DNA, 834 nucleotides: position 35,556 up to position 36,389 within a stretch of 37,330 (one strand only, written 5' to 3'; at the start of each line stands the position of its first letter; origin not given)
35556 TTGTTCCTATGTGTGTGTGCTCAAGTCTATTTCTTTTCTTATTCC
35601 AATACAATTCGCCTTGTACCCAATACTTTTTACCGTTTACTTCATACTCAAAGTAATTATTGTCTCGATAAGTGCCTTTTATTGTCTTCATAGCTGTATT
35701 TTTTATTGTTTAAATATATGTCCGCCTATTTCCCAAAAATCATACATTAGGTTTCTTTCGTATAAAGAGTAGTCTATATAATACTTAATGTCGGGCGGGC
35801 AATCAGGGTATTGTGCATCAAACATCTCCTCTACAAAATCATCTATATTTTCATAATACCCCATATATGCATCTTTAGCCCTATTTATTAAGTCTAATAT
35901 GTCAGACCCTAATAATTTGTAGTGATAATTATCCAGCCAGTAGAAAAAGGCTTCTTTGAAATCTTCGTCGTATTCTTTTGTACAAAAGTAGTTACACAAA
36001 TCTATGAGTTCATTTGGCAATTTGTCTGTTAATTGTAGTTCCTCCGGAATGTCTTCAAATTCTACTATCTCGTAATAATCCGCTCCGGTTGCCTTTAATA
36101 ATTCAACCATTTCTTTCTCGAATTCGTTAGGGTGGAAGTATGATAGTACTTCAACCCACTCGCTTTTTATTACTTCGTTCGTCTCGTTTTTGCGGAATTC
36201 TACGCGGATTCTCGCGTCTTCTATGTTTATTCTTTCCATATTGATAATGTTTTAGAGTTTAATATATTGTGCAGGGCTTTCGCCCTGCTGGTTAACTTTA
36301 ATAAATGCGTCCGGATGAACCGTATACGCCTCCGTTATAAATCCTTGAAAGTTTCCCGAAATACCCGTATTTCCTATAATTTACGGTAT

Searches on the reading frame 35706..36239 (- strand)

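Call 15: search_protein_families(library=pfam, proteins=[window:35706-36239:-], max_evalue=0.01)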
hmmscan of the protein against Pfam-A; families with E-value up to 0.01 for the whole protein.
window:35706-36239:- (178 aa): 1 family
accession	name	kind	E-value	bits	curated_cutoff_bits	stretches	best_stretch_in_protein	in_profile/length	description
PF07275.16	ArdA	-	2.1e-05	25.6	27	1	39-167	27-143/155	Antirestriction protein (ArdA)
